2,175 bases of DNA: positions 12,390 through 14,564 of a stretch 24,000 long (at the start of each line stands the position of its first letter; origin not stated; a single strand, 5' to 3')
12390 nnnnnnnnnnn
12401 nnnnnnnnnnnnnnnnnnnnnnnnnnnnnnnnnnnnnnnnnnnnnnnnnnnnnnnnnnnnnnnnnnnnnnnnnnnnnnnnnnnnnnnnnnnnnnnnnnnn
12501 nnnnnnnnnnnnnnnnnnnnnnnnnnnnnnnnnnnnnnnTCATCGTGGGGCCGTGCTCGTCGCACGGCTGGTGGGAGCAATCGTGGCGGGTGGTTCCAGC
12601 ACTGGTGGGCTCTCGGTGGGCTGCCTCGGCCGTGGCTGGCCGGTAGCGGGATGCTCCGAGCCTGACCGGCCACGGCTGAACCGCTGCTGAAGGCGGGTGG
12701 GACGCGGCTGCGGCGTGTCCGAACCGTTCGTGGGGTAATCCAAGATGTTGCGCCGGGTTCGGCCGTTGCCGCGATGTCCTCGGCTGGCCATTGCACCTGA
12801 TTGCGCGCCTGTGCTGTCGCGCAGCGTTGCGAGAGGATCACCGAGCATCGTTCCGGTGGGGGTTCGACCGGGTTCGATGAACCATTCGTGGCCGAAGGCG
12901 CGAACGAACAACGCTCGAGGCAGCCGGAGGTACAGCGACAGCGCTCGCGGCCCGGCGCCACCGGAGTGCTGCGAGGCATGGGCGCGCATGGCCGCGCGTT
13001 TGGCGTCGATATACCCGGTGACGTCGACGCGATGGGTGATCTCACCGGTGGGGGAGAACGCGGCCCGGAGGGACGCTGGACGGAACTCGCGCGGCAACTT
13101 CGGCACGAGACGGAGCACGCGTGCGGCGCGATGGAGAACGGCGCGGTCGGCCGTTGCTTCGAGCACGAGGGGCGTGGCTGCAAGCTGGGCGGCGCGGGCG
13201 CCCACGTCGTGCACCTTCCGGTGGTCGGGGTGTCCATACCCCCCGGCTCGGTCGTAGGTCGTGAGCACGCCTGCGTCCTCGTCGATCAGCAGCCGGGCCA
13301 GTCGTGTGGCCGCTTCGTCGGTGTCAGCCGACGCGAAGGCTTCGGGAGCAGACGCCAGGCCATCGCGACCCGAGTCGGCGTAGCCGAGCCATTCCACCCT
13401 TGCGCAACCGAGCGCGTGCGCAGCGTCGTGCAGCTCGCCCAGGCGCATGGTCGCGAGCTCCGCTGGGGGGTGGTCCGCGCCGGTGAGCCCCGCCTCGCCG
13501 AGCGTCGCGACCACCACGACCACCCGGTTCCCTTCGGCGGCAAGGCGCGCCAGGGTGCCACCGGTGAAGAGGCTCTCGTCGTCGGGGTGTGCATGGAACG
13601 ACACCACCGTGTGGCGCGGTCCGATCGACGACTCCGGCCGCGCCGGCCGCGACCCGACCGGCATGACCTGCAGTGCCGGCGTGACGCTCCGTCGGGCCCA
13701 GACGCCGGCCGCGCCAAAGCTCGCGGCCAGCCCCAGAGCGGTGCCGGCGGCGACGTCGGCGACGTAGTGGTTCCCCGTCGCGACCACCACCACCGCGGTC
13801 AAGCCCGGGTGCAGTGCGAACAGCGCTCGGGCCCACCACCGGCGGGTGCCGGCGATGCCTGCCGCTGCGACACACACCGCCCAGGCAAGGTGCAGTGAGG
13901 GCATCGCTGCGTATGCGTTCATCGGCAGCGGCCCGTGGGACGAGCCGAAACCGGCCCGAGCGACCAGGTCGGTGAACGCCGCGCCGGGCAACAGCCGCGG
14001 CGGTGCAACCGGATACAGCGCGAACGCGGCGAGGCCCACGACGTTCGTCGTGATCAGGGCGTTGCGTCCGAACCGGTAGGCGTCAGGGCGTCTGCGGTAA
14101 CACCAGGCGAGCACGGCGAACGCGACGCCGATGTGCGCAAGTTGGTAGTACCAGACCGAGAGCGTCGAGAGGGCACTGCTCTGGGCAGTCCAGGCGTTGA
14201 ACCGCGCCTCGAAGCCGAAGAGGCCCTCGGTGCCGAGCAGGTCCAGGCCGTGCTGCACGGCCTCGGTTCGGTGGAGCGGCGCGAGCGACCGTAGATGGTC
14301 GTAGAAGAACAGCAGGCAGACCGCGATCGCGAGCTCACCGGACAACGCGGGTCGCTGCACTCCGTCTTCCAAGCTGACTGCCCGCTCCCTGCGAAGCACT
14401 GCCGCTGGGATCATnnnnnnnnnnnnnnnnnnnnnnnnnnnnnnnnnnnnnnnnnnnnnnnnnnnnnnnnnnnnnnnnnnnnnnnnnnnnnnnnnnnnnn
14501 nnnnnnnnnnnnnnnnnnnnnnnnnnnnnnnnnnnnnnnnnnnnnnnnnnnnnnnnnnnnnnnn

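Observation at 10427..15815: Four-gene translationally coupled operon: GT4 glycosyltransferase, PAP2_3::PIG-L deacetylase fusion and two MprF-TM-like flippase paralogues - candidate uncharacterised aminoglycolipid pathway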

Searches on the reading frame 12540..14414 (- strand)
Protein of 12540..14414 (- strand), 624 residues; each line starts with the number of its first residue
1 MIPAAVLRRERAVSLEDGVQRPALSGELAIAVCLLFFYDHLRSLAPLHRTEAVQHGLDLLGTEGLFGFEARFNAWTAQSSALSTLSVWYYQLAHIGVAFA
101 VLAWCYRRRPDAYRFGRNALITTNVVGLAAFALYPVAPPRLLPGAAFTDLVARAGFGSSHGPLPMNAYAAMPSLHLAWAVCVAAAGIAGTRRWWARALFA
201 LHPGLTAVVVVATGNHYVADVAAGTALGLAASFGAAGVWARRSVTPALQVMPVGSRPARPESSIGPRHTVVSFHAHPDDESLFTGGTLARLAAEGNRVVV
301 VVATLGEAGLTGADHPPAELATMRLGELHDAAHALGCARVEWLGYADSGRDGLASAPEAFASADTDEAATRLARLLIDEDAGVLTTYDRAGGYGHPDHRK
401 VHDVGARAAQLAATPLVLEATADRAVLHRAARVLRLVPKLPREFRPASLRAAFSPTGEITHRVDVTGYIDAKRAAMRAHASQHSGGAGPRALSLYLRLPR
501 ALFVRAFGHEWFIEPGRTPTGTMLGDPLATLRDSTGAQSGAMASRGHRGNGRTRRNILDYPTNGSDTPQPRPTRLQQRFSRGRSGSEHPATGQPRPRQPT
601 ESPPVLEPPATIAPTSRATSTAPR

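Call 9: search_protein_families(library=pfam, proteins=[window:12540-14414:-], max_evalue=0.01)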
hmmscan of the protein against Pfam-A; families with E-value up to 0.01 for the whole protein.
window:12540-14414:- (624 aa): 2 families
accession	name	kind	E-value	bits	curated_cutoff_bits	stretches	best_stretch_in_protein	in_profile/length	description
PF14378.12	PAP2_3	-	7.5e-39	133.9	27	1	66-231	12-187/190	PAP2 superfamily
PF02585.22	PIG-L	-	5.3e-27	95.3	28.2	1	273-408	3-128/129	GlcNAc-PI de-N-acetylase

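Call 10: search_protein_families(library=ncbifam, proteins=[window:12540-14414:-], max_evalue=0.001)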
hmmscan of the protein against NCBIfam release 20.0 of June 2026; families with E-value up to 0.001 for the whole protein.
window:12540-14414:- (624 aa): 6 families
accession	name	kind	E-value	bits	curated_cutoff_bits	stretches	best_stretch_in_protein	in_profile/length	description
TIGR03445.1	mycothiol_MshB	equivalog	2.9e-39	135.7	224.35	1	273-490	3-243/284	N-acetyl-1-D-myo-inositol-2-amino-2-deoxy-alpha-D-glucopyranoside deacetylase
TIGR03446.1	mycothiol_Mca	equivalog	5.5e-30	104.9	277.15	1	271-415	4-156/283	mycothiol conjugate amidase Mca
TIGR04000.1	thiol_BshB2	equivalog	8.6e-13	48.4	195.25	1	268-405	2-130/217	bacillithiol biosynthesis deacetylase BshB2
TIGR04001.1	thiol_BshB1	equivalog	4.4e-10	39.7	182.5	1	270-484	4-180/226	bacillithiol biosynthesis deacetylase BshB1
NF052609.1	PhinosDhcerSyn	equivalog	5.2e-06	26.1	480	1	87-230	121-278/305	phosphoinositol dihydroceramide synthase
NF002557.0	PRK02122.1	subfamily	7.9e-05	21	384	1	257-309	360-412/653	glucosamine-6-phosphate deaminase-like protein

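Call 11: find_homologous_proteins(query=window:12540-14414:-)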
Query window:12540-14414:- (624 aa): 199 proteins with E <= 0.001 among 8000 candidates; the best 120 are listed.
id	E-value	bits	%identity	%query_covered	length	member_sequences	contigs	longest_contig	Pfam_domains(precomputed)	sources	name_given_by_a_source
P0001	0.0e+0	1385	100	100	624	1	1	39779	PF02585.23,PF14378.13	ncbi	-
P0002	9.0e-194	664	62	84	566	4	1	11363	PF02585.23,PF14378.13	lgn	-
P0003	3.8e-191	655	62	85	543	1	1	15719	PF02585.23,PF14378.13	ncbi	-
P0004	5.9e-190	651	61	85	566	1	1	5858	PF02585.23,PF14378.13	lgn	-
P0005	5.8e-184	631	61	82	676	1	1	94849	PF02585.23,PF14378.13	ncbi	ncbi:MAG: phosphatase PAP2 family protein [Acidimicrobiales bacterium]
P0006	2.8e-179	616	58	83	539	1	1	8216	PF02585.23,PF14378.13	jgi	jgi:LmbE family N-acetylglucosaminyl deacetylase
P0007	6.1e-171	588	60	83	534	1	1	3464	PF02585.23,PF14378.13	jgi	jgi:LmbE family N-acetylglucosaminyl deacetylase/membrane-associated phospholipid phosphatase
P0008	2.7e-170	586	56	83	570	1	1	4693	PF02585.23,PF14378.13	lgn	-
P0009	4.1e-169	582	57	82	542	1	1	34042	PF02585.23,PF14378.13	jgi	jgi:LmbE family N-acetylglucosaminyl deacetylase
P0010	9.0e-164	565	57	81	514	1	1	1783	PF02585.23,PF14378.13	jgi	jgi:LmbE family N-acetylglucosaminyl deacetylase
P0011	7.8e-160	552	57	82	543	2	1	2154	PF02585.23,PF14378.13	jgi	jgi:LmbE family N-acetylglucosaminyl deacetylase/membrane-associated phospholipid phosphatase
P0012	2.1e-159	550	54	84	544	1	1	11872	PF02585.23,PF14378.13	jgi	jgi:LmbE family N-acetylglucosaminyl deacetylase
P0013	2.6e-158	547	55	82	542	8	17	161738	PF02585.23,PF14378.13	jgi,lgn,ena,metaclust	jgi:LmbE family N-acetylglucosaminyl deacetylase|metaclust:\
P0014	2.3e-157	543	55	82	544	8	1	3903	PF02585.23,PF14378.13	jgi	jgi:LmbE family N-acetylglucosaminyl deacetylase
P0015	1.5e-156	541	56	82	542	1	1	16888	PF02585.23,PF14378.13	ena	-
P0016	1.2e-132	462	54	78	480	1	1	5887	PF02585.23,PF01569.28,PF14378.13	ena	-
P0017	6.6e-105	370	58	56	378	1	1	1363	PF02585.23,PF14378.13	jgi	jgi:LmbE family N-acetylglucosaminyl deacetylase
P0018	5.5e-70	255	54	42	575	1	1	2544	PF02585.23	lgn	-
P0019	1.9e-68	250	53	43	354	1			PF02585.23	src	-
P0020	8.6e-68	248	53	42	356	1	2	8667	PF02585.23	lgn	-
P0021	2.7e-66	243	52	43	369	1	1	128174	PF02585.23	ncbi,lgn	-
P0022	1.9e-64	237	53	42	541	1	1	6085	PF13489.13,PF02585.23,PF02353.27,PF08241.19,PF13847.13,PF06325.20,PF03848.21,PF05175.21,PF13649.13,PF00891.25,PF01209.25,PF08242.19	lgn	-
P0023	5.1e-64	235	42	61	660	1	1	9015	PF02585.23,PF01569.28,PF14378.13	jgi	jgi:LmbE family N-acetylglucosaminyl deacetylase/membrane-associated phospholipid phosphatase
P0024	9.0e-64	234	55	40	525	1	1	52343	PF02585.23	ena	-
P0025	2.5e-61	226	51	31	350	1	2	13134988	PF02585.23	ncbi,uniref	ncbi:PIG-L family deacetylase [Dactylosporangium darangshiense]|uniref:PIG-L family deacetylase n=1 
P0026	4.6e-60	222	52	44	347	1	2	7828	PF02585.23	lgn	-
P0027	8.5e-60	221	46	43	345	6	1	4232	PF02585.23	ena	-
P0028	5.1e-59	219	51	32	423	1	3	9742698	PF02585.23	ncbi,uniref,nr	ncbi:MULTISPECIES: PIG-L family deacetylase [Catenuloplanes]|uniref:LmbE family N-acetylglucosaminyl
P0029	8.6e-59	218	42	46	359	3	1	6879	PF02585.23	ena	-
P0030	4.6e-57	212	50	38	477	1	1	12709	PF02585.23,PF02875.27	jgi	jgi:LmbE family N-acetylglucosaminyl deacetylase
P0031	8.0e-57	211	53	33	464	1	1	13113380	PF02585.23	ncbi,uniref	ncbi:PIG-L family deacetylase [Dactylosporangium sp. CA-233914]|uniref:PIG-L family deacetylase n=1 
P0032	9.3e-57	211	51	32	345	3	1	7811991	PF02585.23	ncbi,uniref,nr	ncbi:GlcNAc-PI de-N-acetylase [Saccharothrix australiensis]|uniref:GlcNAc-PI de-N-acetylase n=1 Tax=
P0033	1.4e-56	211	50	34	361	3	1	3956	PF14378.13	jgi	jgi:hypothetical protein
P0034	3.6e-55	206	52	40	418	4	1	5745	PF02585.23,PF00293.35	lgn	-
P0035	8.0e-55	205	40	48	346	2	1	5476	PF14378.13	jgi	jgi:hypothetical protein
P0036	1.5e-54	204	46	34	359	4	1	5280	PF01569.28,PF14378.13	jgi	jgi:membrane-associated phospholipid phosphatase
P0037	2.4e-54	203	46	40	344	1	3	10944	PF02585.23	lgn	-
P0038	3.9e-54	202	47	37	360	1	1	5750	PF14378.13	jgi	jgi:hypothetical protein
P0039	1.1e-52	198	48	34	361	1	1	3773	PF14378.13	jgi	jgi:hypothetical protein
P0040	1.4e-52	197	44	40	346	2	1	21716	PF02585.23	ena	-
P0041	3.2e-51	193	45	35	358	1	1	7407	PF01569.28,PF14378.13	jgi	jgi:membrane-associated phospholipid phosphatase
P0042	4.4e-51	192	44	40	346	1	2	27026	PF02585.23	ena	-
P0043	4.7e-51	192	45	43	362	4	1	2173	PF02585.23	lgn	-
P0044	3.0e-50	190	48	39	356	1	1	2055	PF02585.23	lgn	-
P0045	8.1e-47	178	48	42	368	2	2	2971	PF02585.23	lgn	-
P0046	1.1e-46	178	44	43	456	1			PF02585.23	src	-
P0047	5.0e-46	176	54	30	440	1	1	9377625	PF02585.23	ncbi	ncbi:PIG-L deacetylase family protein [Nonomuraea ferruginea]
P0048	7.1e-46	175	47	42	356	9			PF02585.23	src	-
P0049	8.8e-44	168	59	28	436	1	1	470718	PF02585.23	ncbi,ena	-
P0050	1.9e-42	164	45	42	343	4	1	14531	PF02585.23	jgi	jgi:LmbE family N-acetylglucosaminyl deacetylase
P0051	1.7e-36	144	41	43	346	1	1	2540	PF02585.23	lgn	-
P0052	2.2e-36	144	48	25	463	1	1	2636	PF02585.23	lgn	-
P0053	2.6e-36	144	43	34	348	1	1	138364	PF02585.23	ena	-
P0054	2.6e-36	144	48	31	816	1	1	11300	PF00534.27,PF14378.13,PF06925.18,PF13692.13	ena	-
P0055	6.1e-36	142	50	28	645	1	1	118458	PF02585.23,PF03706.19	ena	-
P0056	1.9e-34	137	40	34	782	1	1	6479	PF14378.13,PF03007.22,PF06974.19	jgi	jgi:PAP2 superfamily protein/wax ester synthase-like acyl-CoA acyltransferase family protein/unchara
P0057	6.3e-34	136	50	26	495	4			PF14378.13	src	-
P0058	1.9e-33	134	41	35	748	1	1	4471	PF14378.13,PF03007.22,PF06974.19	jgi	jgi:hypothetical protein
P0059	1.1e-32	132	40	34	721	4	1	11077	PF14378.13,PF03007.22,PF06974.19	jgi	jgi:diacylglycerol O-acyltransferase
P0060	2.5e-31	127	52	26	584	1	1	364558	PF02585.23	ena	-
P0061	2.8e-31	127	40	38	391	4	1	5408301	PF14378.13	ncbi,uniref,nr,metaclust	ncbi:hypothetical protein SaccyDRAFT_1977 [Saccharomonospora cyanea NA-134]|uniref:Inositolphosphotr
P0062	1.2e-30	125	39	33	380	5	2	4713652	PF14378.13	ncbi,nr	ncbi:phosphatase PAP2 family protein [Saccharomonospora xinjiangensis]|nr:hypothetical protein EYD13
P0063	1.6e-30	124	41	32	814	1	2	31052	PF14378.13,PF06925.18,PF13692.13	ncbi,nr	ncbi:MAG: phosphatase PAP2 family protein [Actinobacteria bacterium]|nr:phosphatase PAP2 family prot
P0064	2.4e-30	124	44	38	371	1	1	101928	PF02585.23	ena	-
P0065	5.0e-30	123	41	32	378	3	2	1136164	PF14378.13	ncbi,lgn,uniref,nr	ncbi:inositol phosphorylceramide synthase [Saccharomonospora piscinae]|uniref:Inositol phosphorylcer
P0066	5.3e-30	123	37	35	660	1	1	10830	PF14378.13,PF03007.22,PF06974.19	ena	-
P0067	1.7e-29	121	43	28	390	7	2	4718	PF14378.13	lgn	-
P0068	1.9e-29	121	39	34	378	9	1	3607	PF14378.13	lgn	-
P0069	4.9e-29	120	44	29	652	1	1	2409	PF14378.13,PF03007.22,PF06974.19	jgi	jgi:diacylglycerol O-acyltransferase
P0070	5.4e-29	119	41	30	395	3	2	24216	PF14378.13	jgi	jgi:hypothetical protein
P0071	1.4e-28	118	39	39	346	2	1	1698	PF02585.23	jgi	jgi:LmbE family N-acetylglucosaminyl deacetylase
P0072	2.9e-28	117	45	27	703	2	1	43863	PF14378.13,PF03007.22,PF06974.19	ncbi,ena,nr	ncbi:MAG TPA: phosphatase PAP2 family protein [Jatrophihabitans sp.]|nr:phosphatase PAP2 family prot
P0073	3.0e-28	117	39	26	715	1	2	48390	PF14378.13,PF03007.22,PF06974.19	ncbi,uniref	ncbi:phosphatase PAP2 family protein [Modestobacter sp. NPDC049651]|uniref:bifunctional phosphatase 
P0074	1.8e-27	114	40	33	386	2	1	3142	PF14378.13,PF03007.22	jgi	jgi:diacylglycerol O-acyltransferase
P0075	2.0e-27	114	38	34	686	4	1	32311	PF14378.13,PF03007.22,PF06974.19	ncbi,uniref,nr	ncbi:hypothetical protein Acsp03_69470 [Actinomadura sp. NBRC 104412]|uniref:bifunctional phosphatas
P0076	6.8e-27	113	36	41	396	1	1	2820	PF02585.23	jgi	jgi:N-acetyl-1-D-myo-inositol-2-amino-2-deoxy-alpha-D-glucopyranoside deacetylase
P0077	3.9e-26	110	42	27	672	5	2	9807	PF14378.13,PF03007.22,PF06974.19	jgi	jgi:diacylglycerol O-acyltransferase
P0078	4.8e-26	110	40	29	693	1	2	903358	PF09594.17,PF14378.13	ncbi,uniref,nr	ncbi:bifunctional glycosyltransferase 87/phosphatase PAP2 family protein [Streptomyces coacervatus]|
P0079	7.2e-26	109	37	35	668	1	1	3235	PF14378.13,PF03007.22,PF06974.19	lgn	-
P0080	7.6e-26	109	38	31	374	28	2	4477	PF14378.13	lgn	-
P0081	8.8e-26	109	38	28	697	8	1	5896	PF09594.17,PF14378.13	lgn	-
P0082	2.6e-25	107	40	28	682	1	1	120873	PF09594.17,PF14378.13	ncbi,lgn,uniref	ncbi:bifunctional glycosyltransferase 87/phosphatase PAP2 family protein [Streptomyces sp. bgisy154]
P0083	3.1e-25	107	40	28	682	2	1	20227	PF09594.17,PF14378.13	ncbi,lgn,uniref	ncbi:bifunctional glycosyltransferase 87/phosphatase PAP2 family protein [Streptomyces sp. bgisy153]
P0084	4.4e-25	107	39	28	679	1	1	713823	PF09594.17,PF14378.13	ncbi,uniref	ncbi:bifunctional glycosyltransferase 87/phosphatase PAP2 family protein [Streptomyces sp. AHA2]|uni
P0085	1.0e-24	105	38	28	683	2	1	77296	PF09594.17,PF14378.13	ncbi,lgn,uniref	ncbi:bifunctional glycosyltransferase 87/phosphatase PAP2 family protein [Streptomyces sp. NPDC04991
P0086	1.5e-24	105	40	34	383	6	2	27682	PF02585.23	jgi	jgi:N-acetyl-1-D-myo-inositol-2-amino-2-deoxy-alpha-D-glucopyranoside deacetylase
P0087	4.0e-24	103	44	25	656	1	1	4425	PF14378.13,PF03007.22,PF06974.19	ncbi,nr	ncbi:MAG TPA: phosphatase PAP2 family protein, partial [Rugosimonospora sp.]|nr:phosphatase PAP2 fam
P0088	7.3e-24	103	38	28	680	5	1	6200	PF09594.17,PF14378.13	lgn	-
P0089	8.6e-24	102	39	28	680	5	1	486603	PF09594.17,PF14378.13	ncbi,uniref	ncbi:phosphatase PAP2 family protein [Streptomyces sp. NPDC059720]|uniref:bifunctional glycosyltrans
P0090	1.4e-23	102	54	20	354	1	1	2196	PF02585.23,PF12679.14,PF10920.16,PF12730.14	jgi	-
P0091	1.4e-23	102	36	41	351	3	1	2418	PF02585.23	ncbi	-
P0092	2.5e-23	101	35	33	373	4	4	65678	PF14378.13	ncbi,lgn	-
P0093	3.1e-23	100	44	25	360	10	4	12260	PF14378.13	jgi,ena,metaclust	metaclust:\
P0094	5.2e-23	100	81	6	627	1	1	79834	PF02585.23,PF00534.27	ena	-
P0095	7.0e-23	99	37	28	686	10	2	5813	PF09594.17,PF14378.13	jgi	jgi:hypothetical protein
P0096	7.5e-23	99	36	33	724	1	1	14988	PF14378.13,PF03007.22,PF06974.19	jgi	jgi:WS/DGAT/MGAT family acyltransferase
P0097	2.2e-22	98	44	22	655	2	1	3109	PF14378.13,PF03007.22,PF06974.19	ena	-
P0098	2.6e-22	97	42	31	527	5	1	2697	PF14378.13,PF03706.19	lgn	-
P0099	3.1e-22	97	35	33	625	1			PF14378.13,PF03706.19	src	-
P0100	9.9e-22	95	43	29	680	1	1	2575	PF14378.13,PF03706.19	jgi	jgi:uncharacterized membrane protein YbhN (UPF0104 family)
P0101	1.1e-21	95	38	28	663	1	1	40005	PF09594.17,PF14378.13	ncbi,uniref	ncbi:bifunctional glycosyltransferase 87/phosphatase PAP2 family protein [Streptomyces sp. NPDC12649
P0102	1.1e-21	95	40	31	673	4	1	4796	PF14378.13,PF03706.19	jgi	-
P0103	3.0e-21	94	39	39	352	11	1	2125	PF02585.23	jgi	jgi:N-acetyl-1-D-myo-inositol-2-amino-2-deoxy-alpha-D-glucopyranoside deacetylase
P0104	3.7e-21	94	35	33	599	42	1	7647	PF14378.13,PF03706.19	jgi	-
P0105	4.1e-21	93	35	33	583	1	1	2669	PF14378.13,PF03706.19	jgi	jgi:uncharacterized membrane protein YbhN (UPF0104 family)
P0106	5.0e-21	93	35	29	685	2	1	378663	PF09594.17,PF14378.13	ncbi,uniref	ncbi:phosphatase PAP2 family protein [Streptomyces sp. NPDC012510]|uniref:bifunctional glycosyltrans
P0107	7.5e-21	93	38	35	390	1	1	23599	PF14378.13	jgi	jgi:hypothetical protein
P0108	2.5e-20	91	47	23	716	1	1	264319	PF09594.17,PF14378.13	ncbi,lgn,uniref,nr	ncbi:phosphatase PAP2 family protein [Streptomyces sp. J2-1]|uniref:bifunctional glycosyltransferase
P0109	3.5e-20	90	44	29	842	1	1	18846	PF14378.13,PF03779.21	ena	-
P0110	3.8e-20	90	42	34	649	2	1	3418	PF14378.13,PF03706.19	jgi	-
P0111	1.3e-19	89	35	34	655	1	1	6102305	PF09594.17,PF14378.13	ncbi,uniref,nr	ncbi:phosphatase PAP2 family protein [Streptomyces sp. RFCAC02]|uniref:phosphatase PAP2 family prote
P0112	1.8e-19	88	43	29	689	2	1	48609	PF14378.13,PF03706.19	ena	-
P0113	1.9e-19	88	38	27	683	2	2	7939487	PF09594.17,PF14378.13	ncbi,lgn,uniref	ncbi:bifunctional glycosyltransferase 87/phosphatase PAP2 family protein [Streptomyces calvus]|unire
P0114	5.6e-19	86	47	20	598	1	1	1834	PF14378.13,PF03007.22,PF06974.19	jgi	jgi:hypothetical protein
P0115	1.7e-18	85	57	15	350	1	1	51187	PF02585.23,PF00534.27,PF20706.4,PF13692.13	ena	-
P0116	2.8e-18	84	33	29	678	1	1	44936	PF09594.17,PF14378.13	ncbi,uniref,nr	ncbi:bifunctional glycosyltransferase 87/phosphatase PAP2 family protein [Streptomyces sp. PT12]|uni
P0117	2.8e-18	84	44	27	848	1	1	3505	PF14378.13,PF03706.19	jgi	jgi:uncharacterized membrane protein YbhN (UPF0104 family)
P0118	8.2e-18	83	42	28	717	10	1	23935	PF14378.13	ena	-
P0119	1.2e-16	79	34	41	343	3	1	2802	PF02585.23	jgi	-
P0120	1.9e-16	78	38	34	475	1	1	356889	PF02585.23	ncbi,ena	-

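Call 18: find_encoding_contigs(protein=P0001, flank=10000, max_places=3)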
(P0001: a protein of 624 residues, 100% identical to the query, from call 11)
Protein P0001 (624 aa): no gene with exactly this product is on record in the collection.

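Call 19: find_encoding_contigs(protein=P0005, flank=10000, max_places=2)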
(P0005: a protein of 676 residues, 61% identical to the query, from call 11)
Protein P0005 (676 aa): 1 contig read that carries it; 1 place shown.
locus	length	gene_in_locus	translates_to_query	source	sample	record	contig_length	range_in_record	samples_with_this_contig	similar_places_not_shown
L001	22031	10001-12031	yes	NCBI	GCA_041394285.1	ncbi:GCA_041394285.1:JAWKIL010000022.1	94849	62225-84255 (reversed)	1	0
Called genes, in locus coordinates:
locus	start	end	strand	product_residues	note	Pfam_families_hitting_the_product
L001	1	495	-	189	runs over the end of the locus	PF13560:HTH_31, PF01381:HTH_3, PF13443:HTH_26 (weak), PF07883:Cupin_2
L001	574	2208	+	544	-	PF07992:Pyr_redox_2, PF13450:NAD_binding_8 (faint), PF13489:Methyltransf_23 (weak), PF08241:Methyltransf_11, PF08242:Methyltransf_12 (weak), PF13649:Methyltransf_25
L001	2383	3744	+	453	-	PF01547:SBP_bac_1, PF13416:SBP_bac_8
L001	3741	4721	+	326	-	PF00528:BPD_transp_1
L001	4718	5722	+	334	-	PF00528:BPD_transp_1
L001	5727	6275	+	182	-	-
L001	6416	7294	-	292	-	PF19420:DDAH_eukar (faint)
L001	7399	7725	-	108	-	PF03992:ABM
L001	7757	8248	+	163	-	PF04909:Amidohydro_2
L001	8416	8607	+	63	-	-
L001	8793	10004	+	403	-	PF13439:Glyco_transf_4, PF13579:Glyco_trans_4_4, PF00534:Glycos_transf_1, PF13692:Glyco_trans_1_4, PF20706:GT4-conflict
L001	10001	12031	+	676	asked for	PF14378:PAP2_3, PF02585:PIG-L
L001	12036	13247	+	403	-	PF03816:LytR_cpsA_psr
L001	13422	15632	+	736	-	PF14742:GDE_N_bis, PF22422:MGH1-like_GH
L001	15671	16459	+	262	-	PF00481:PP2C, PF13672:PP2C_2, PF07228:SpoIIE (faint)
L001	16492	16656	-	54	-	-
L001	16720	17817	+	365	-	PF03706:LPG_synthase_TM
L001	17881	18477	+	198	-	PF22599:SecDF_P1_head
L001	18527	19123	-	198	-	PF14333:DUF4389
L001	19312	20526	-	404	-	PF02771:Acyl-CoA_dh_N, PF02770:Acyl-CoA_dh_M, PF00441:Acyl-CoA_dh_1, PF08028:Acyl-CoA_dh_2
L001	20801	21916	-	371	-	PF00005:ABC_tran, PF13304:AAA_21 (faint)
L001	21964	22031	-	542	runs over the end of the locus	PF00528:BPD_transp_1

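Call 20: find_encoding_contigs(protein=P0013, flank=10000, max_places=3)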
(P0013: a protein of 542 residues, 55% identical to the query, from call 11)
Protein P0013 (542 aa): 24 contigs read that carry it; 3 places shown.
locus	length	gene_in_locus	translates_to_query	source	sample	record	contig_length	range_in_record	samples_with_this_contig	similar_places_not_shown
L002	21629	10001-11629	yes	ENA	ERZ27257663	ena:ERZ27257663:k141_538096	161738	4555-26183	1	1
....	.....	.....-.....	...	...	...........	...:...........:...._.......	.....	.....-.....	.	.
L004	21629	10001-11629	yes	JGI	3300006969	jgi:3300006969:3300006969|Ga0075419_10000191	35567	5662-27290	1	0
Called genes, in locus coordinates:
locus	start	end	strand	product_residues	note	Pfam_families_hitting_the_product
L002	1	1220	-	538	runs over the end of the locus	-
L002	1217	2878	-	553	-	PF03023:MurJ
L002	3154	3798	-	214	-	PF02397:Bac_transf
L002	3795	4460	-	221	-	PF25087:GMPPB_C (faint), PF25084:LbH_EIF2B, PF14602:Hexapep_2 (faint), PF00132:Hexapep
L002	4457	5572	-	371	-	PF01041:DegT_DnrJ_EryC1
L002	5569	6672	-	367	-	PF01408:GFO_IDH_MocA, PF02894:GFO_IDH_MocA_C, PF22725:GFO_IDH_MocA_C3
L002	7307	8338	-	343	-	PF05569:Peptidase_M56 (faint), PF01435:Peptidase_M48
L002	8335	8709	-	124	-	PF03965:Penicillinase_R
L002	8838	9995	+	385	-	PF13439:Glyco_transf_4, PF13579:Glyco_trans_4_4, PF20706:GT4-conflict, PF00534:Glycos_transf_1, PF13692:Glyco_trans_1_4, PF13524:Glyco_trans_1_2 (weak)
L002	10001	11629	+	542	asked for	PF14378:PAP2_3, PF02585:PIG-L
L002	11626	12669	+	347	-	PF03706:LPG_synthase_TM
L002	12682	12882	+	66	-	-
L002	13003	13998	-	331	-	PF02733:Dak1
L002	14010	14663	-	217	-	PF02734:Dak2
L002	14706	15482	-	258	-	PF00702:Hydrolase, PF12710:HAD (weak), PF13419:HAD_2, PF13242:Hydrolase_like (weak)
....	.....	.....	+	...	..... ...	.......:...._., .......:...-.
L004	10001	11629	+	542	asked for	PF14378:PAP2_3, PF02585:PIG-L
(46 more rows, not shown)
